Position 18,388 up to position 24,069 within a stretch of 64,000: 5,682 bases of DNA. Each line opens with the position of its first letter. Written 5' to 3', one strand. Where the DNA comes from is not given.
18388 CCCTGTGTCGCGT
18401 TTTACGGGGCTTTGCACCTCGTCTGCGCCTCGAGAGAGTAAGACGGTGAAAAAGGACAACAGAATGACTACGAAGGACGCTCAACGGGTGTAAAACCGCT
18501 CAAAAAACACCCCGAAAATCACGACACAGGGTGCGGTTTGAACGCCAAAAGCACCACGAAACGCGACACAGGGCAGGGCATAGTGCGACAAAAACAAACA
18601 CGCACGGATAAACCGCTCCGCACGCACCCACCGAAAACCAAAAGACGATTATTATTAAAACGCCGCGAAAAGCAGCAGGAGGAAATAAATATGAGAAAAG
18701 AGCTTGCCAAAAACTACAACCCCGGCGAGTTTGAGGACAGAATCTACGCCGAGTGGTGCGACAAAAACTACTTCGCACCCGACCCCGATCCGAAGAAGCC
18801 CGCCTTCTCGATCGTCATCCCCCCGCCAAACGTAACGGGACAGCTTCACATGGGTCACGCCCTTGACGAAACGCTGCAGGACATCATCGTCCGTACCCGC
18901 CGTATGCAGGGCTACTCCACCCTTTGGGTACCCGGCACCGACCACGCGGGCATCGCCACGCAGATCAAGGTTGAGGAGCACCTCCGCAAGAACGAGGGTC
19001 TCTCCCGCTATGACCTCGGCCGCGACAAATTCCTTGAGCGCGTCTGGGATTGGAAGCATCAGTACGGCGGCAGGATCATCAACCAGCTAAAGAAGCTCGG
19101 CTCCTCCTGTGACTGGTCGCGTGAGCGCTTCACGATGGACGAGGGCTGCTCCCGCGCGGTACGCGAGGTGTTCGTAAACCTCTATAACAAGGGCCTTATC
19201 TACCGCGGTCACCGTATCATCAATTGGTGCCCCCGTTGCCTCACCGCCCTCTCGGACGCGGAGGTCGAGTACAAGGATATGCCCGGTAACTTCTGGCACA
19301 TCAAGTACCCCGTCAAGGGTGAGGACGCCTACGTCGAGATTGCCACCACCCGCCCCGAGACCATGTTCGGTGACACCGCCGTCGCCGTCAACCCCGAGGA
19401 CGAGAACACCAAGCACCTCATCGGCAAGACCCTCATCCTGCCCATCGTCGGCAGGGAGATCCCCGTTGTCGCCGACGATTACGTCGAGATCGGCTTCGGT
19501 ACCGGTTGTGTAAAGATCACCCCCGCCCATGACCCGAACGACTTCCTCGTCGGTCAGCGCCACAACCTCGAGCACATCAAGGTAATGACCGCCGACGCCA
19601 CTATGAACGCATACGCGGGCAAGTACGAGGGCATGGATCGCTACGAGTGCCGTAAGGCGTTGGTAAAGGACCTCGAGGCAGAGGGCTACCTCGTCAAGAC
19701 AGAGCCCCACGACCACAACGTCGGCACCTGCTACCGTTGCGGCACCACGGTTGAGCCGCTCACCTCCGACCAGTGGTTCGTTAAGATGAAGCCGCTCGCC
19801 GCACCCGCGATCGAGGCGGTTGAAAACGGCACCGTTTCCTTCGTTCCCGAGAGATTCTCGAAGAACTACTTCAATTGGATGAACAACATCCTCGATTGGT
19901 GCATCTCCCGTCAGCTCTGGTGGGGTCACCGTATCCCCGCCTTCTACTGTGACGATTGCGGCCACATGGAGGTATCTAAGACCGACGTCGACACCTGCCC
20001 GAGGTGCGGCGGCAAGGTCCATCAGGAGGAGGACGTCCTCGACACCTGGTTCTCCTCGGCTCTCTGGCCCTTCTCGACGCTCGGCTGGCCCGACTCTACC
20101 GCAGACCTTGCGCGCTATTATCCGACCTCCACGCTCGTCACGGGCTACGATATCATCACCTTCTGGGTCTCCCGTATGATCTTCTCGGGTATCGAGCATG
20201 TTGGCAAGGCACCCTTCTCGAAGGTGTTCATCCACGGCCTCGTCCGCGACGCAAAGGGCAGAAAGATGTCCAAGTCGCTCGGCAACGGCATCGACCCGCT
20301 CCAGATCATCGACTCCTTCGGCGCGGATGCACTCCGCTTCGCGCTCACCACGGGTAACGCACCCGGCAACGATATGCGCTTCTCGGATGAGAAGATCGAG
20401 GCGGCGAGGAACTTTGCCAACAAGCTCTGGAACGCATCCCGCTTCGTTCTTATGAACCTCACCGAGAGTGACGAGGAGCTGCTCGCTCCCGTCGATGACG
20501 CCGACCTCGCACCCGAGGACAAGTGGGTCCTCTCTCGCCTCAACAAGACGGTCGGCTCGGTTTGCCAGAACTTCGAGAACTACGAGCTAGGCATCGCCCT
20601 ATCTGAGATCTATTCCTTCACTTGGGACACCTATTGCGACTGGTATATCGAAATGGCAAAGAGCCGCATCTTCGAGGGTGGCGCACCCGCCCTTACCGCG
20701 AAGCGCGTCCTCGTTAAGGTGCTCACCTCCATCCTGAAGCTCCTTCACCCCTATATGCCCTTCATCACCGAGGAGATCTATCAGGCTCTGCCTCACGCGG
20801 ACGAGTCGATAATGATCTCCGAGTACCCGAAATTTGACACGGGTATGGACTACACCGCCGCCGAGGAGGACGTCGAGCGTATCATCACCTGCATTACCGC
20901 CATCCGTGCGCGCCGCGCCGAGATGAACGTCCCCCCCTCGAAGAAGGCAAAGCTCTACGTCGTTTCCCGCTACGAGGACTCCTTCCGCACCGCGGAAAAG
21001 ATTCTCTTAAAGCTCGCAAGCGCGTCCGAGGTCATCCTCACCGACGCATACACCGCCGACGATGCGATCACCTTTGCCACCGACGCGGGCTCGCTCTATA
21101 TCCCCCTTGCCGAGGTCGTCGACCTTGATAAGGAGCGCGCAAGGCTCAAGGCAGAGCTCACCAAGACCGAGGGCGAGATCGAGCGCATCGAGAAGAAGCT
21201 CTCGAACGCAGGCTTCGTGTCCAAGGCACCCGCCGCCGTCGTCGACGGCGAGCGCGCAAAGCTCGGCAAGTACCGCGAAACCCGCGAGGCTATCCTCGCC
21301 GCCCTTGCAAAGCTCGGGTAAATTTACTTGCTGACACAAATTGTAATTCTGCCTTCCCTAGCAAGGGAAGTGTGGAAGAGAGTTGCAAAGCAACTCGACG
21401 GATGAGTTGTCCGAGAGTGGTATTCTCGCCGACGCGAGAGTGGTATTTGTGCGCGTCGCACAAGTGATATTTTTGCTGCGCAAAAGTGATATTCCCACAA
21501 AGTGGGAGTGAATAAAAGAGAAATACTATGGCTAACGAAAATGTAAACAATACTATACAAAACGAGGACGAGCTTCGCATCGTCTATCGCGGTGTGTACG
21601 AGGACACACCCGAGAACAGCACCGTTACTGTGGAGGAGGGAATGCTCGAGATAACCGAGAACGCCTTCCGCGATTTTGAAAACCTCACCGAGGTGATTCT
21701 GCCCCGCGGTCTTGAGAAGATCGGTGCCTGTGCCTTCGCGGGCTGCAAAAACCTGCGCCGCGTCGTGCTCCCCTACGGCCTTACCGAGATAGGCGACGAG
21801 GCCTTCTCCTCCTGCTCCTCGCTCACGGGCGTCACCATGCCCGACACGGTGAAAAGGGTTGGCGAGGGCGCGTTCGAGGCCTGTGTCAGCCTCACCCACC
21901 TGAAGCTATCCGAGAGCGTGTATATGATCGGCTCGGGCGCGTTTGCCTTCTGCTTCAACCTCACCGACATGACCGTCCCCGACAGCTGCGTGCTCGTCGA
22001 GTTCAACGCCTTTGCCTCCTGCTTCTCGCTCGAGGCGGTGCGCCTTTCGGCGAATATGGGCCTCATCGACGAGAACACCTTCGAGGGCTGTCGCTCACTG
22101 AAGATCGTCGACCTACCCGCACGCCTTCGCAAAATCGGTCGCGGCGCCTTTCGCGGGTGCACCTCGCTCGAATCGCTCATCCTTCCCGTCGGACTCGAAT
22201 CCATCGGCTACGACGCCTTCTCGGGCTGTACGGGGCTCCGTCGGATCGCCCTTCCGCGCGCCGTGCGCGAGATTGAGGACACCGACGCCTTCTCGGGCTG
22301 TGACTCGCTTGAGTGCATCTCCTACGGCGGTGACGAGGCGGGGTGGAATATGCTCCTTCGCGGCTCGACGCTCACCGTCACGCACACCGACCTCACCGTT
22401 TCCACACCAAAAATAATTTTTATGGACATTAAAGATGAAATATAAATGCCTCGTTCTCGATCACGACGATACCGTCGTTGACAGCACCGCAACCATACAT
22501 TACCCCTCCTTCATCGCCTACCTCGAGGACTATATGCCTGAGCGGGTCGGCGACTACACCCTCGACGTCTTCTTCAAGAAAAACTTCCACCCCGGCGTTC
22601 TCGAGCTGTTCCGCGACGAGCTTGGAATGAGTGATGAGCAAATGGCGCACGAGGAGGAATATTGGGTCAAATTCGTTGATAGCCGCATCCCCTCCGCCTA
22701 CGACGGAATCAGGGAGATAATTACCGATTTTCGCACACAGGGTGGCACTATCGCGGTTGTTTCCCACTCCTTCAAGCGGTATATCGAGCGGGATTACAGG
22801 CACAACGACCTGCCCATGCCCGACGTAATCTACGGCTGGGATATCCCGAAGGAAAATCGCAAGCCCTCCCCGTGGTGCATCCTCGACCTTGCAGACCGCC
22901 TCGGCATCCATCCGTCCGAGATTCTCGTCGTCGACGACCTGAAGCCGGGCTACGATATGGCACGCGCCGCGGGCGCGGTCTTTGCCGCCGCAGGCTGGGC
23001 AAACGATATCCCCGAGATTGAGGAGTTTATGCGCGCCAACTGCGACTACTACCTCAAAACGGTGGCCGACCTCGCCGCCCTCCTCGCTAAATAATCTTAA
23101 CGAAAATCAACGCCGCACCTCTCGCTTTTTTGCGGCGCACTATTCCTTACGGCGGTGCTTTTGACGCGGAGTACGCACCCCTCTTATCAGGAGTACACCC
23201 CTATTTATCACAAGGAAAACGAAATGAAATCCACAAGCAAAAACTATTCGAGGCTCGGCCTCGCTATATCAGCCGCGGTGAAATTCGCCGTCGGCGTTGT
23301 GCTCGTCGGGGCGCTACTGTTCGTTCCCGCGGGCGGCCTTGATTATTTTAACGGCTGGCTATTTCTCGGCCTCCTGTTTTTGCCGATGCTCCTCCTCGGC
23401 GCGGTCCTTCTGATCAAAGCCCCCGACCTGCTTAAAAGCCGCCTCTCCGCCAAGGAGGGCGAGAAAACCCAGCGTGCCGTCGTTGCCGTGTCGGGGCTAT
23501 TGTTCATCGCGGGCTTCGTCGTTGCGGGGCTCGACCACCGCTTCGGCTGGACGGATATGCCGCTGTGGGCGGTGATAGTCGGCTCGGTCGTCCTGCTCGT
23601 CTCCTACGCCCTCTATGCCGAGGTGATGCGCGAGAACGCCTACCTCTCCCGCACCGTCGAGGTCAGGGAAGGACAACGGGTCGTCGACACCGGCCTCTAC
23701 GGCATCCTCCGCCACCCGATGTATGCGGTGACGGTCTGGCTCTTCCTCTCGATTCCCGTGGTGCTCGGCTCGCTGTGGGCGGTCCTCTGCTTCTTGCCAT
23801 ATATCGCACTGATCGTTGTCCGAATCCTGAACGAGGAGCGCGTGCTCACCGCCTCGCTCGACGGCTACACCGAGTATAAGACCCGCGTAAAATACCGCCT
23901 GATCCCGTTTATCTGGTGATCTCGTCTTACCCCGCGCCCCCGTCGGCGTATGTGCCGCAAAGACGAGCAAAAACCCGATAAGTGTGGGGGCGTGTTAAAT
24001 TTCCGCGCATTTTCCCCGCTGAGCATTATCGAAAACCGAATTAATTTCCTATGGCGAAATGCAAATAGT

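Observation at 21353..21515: Hairpin array with conserved single-stranded linkers (inverse-CRISPR-like layout) directly upstream of the LRR gene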

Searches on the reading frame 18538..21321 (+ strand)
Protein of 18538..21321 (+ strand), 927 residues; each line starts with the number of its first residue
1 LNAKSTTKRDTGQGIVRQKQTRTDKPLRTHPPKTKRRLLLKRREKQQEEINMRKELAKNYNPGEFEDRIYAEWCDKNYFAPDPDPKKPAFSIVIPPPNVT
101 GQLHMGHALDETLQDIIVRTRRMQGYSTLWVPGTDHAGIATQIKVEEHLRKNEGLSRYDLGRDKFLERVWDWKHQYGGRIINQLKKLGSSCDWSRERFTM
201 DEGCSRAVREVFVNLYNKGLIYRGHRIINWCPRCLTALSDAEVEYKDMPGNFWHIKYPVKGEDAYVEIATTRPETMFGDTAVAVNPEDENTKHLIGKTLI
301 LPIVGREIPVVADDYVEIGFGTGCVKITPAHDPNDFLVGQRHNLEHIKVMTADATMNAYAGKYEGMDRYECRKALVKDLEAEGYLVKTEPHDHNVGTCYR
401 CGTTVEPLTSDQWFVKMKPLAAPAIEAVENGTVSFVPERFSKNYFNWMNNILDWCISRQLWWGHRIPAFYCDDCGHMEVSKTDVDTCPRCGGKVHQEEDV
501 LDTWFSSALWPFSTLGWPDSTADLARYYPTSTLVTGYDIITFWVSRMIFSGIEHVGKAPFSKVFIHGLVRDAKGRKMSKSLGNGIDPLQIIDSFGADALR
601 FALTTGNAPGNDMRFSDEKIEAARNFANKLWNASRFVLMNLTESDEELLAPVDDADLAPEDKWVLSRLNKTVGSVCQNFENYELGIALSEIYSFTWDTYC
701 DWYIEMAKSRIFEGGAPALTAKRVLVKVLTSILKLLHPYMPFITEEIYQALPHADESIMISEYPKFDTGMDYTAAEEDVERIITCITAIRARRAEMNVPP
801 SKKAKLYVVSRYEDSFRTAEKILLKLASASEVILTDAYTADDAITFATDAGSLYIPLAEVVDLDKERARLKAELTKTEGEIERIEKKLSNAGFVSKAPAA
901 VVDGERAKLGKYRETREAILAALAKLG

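Call 29: search_protein_families(library=pfam, proteins=[window:18538-21321:+])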
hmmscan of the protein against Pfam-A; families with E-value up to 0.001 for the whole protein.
window:18538-21321:+ (927 aa): 7 families
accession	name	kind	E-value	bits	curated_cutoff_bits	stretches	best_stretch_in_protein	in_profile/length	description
PF00133.28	tRNA-synt_1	-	6.3e-147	490.1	22.7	1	69-615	2-413/414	tRNA synthetases class I (I, L, M and V)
PF08264.19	Anticodon_1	-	2.5e-39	134.9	25.1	1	661-807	1-147/148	Anticodon-binding domain of tRNA ligase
PF09334.17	tRNA-synt_1g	-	3.1e-28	99.1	20.1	3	97-244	8-136/391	tRNA synthetases class I (M)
PF10458.14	Val_tRNA-synt_C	-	9.1e-22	77.5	25.9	1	862-927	1-66/66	Valyl tRNA synthetase tRNA binding arm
PF13603.12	tRNA-synt_1_2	-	7.7e-13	48.8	25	1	295-355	85-145/185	Leucyl-tRNA synthetase, editing domain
PF01406.26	tRNA-synt_1e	-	2.1e-06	27.8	27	1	558-624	235-300/301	tRNA synthetases class I (C) catalytic domain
PF23455.1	DUF7129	-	0.00052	20.2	30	1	469-495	12-38/45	Domain of unknown function (DUF7129)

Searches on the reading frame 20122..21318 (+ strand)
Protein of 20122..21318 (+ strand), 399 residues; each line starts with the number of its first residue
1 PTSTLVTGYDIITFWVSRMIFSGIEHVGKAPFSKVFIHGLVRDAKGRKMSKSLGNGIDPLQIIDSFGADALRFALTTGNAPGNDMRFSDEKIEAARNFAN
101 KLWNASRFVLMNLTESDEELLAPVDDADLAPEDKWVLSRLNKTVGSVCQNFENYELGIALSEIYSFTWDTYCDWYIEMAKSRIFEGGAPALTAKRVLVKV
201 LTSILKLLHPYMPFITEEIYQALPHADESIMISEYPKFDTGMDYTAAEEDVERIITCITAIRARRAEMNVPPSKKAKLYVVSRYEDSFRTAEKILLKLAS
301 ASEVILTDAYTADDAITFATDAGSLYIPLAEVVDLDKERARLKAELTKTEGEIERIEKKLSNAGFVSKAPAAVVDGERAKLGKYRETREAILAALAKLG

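Call 45: find_related_loci(query=window:20122-21318:+, collection=metagenome_contigs, flank=3000)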
Query window:20122-21318:+ (399 aa) in metagenome_contigs; peptide patterns used: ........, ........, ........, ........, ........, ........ (x = any residue, [..] = any of these).
600 stretches matched a pattern (row limit reached: there are more); 584 encode a relative of the query (tblastn E <= 1e-3); the best 80 are kept; 80 distinct loci.
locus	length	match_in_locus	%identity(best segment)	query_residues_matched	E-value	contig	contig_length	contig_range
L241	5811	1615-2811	63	1-399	3e-168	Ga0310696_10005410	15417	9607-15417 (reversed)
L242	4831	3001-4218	62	1-399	6e-167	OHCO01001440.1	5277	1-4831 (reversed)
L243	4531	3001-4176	60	1-398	1e-164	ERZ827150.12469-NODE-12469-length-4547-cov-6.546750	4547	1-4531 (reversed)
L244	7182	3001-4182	57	1-396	2e-153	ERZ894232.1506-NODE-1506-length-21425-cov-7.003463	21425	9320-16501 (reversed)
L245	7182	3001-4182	57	1-396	5e-153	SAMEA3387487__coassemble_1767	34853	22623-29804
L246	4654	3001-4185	56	1-399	1e-152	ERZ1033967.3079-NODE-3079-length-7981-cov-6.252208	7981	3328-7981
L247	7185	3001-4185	56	1-399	1e-151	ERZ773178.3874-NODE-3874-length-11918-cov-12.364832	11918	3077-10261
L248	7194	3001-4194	58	1-398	3e-151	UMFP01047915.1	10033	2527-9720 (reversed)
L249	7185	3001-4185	55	1-399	2e-151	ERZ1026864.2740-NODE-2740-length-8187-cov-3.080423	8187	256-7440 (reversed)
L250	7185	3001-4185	55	1-399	2e-151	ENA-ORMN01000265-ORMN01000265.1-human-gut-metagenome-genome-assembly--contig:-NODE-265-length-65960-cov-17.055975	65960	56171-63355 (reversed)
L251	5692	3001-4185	55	1-399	7e-151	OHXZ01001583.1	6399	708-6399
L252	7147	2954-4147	57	1-398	9e-151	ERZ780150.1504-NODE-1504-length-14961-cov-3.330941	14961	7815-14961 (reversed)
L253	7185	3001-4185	55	1-399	2e-150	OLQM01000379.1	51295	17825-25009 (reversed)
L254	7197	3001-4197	57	1-398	4e-147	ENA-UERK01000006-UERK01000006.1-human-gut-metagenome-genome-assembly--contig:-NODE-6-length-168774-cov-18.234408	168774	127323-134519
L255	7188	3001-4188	55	1-399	2e-146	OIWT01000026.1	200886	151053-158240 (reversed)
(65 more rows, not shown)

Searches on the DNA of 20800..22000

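Call 4: search_rna_families(source=window, start=20800, end=22000, threshold=evalue, max_evalue=10)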
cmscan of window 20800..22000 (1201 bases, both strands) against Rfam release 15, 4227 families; matches with E-value up to 10: 3.
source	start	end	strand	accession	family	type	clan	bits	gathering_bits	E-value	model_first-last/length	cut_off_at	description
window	21415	21497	+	RF01706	Gut-1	Gene; sRNA;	-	44.2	50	3.8e-07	1-77/77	no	Gut-1 RNA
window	21823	21857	+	RF02946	cow-rumen-1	Gene; sRNA;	-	14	53.4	6.1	1-61/61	no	cow-rumen-1 RNA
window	21200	21289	-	RF01926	mir-981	Gene; miRNA;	-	12.9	51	4.9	1-86/86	no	mir-981 microRNA precursor family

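Call 7: search_rna_families(source=window, start=21300, end=21600, threshold=evalue, max_evalue=1, show_alignments=2)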
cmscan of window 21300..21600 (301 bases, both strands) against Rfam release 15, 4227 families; matches with E-value up to 1: 1.
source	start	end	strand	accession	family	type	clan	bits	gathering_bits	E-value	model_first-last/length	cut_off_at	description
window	21415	21497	+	RF01706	Gut-1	Gene; sRNA;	-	44.2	50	9.6e-08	1-77/77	no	Gut-1 RNA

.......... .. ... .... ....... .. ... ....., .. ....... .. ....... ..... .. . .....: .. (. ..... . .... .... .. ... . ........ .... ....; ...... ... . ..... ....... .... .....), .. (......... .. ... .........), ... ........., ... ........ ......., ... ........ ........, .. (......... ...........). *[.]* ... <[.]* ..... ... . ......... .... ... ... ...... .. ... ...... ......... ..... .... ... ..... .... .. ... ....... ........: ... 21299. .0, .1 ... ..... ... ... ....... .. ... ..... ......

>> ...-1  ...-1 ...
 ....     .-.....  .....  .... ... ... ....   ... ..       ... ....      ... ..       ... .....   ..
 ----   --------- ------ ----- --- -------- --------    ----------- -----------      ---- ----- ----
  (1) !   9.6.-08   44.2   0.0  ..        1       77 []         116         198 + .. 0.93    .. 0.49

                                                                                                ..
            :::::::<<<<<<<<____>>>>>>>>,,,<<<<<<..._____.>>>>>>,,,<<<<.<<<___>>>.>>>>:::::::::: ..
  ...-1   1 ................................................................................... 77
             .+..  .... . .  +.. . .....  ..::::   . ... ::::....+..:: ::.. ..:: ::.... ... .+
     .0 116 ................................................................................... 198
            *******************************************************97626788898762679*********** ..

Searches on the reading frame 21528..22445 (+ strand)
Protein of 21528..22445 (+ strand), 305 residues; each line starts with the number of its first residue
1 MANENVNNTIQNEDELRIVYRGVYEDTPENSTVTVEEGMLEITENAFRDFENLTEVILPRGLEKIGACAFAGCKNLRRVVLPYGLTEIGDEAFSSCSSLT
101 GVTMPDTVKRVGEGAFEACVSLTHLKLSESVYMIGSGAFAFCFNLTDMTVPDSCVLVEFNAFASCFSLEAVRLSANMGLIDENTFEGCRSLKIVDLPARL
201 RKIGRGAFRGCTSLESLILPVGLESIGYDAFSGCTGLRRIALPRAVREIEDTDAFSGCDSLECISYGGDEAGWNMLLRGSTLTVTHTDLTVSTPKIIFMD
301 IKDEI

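Call 29: search_protein_families(library=pfam, proteins=[window:21528-22445:+])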
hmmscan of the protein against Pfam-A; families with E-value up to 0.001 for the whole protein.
window:21528-22445:+ (305 aa): 2 families
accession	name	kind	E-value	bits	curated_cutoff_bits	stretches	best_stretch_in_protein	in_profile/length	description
PF13306.12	LRR_5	-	1.4e-57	193.5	27.7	2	41-168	2-126/127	BspA type Leucine rich repeat region (6 copies)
PF13855.12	LRR_8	-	1.3e-11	44.5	27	0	180-219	16-56/61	Leucine rich repeat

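Call 31: find_encoding_contigs(protein=window:21528-22445:+, flank=3000, max_places=10)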
Protein window:21528-22445:+ (305 aa): no gene with exactly this product is on record in the collection.

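Call 32: find_homologous_proteins(query=window:21528-22445:+, max_evalue=1e-20)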
Query window:21528-22445:+ (305 aa): 1663 proteins with E <= 1e-20 among 4255 candidates; the best 120 are listed.
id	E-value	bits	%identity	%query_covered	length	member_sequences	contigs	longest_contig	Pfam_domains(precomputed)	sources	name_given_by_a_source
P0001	1.7e-80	289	35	77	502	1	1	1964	PF13306.13,PF13855.13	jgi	jgi:hypothetical protein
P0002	7.2e-74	267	36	74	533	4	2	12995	PF13306.13,PF13855.13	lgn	-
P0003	2.1e-72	262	40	77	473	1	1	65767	PF13306.13,PF12799.14,PF13855.13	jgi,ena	-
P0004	8.4e-68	247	29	76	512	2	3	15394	PF13306.13,PF13855.13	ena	-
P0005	1.3e-67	246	62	59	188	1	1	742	PF13306.13,PF13855.13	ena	-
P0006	9.8e-64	234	37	76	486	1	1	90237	PF13306.13,PF13855.13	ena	-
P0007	1.3e-62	230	38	67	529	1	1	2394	PF13306.13,PF13855.13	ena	-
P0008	1.5e-62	230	38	71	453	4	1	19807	PF13306.13,PF13855.13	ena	-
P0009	1.5e-62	230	31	69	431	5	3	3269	PF13306.13,PF13855.13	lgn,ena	-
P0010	1.0e-61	227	32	84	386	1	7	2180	PF13306.13,PF13855.13,PF23952.2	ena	-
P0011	1.2e-61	227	31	78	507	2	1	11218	PF13306.13,PF13855.13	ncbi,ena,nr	ncbi:MAG: leucine-rich repeat protein [Firmicutes bacterium]|nr:leucine-rich repeat protein [Bacillo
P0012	7.0e-61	224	30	89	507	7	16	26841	PF13306.13,PF13855.13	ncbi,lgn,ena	-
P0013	7.1e-61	224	41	79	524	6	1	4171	PF13306.13,PF13855.13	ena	-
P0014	8.8e-61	224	33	74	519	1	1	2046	PF13306.13,PF13855.13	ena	-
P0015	9.3e-61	224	34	76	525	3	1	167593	PF13306.13,PF13855.13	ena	-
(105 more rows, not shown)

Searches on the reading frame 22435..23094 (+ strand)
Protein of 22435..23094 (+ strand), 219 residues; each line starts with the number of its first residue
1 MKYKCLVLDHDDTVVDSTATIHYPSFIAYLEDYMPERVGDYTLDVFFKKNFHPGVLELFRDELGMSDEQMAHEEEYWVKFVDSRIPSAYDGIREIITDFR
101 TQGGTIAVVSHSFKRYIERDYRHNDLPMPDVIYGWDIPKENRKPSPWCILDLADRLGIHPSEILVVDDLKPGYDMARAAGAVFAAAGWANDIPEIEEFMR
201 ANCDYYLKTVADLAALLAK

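Call 29: search_protein_families(library=pfam, proteins=[window:22435-23094:+])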
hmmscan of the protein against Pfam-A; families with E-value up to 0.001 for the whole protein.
window:22435-23094:+ (219 aa): 2 families
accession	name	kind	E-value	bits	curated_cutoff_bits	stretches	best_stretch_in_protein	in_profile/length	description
PF13419.12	HAD_2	-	5.8e-13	49.8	23.8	1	8-185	3-177/178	Haloacid dehalogenase-like hydrolase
PF00702.32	Hydrolase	-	1.5e-12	48.8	26.4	1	3-180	1-191/191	haloacid dehalogenase-like hydrolase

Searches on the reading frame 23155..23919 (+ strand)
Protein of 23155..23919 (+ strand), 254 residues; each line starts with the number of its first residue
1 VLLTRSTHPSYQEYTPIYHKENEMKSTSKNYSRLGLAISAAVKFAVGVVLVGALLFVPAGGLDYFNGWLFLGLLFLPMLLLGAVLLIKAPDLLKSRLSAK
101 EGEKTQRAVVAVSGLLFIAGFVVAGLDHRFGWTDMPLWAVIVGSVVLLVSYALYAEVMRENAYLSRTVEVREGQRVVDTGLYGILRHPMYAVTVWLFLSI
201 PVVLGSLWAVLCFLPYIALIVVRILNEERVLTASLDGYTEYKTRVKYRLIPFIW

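Call 29: search_protein_families(library=pfam, proteins=[window:23155-23919:+])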
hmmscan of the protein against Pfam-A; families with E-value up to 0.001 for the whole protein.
window:23155-23919:+ (254 aa): 2 families
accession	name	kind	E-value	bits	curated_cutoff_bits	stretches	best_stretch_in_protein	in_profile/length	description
PF04191.18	PEMT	-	2.9e-09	37.7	25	1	139-232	2-99/105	Phospholipid methyltransferase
PF04140.19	ICMT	-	2.5e-08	34.7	24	1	146-232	5-94/95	Isoprenylcysteine carboxyl methyltransferase (ICMT) family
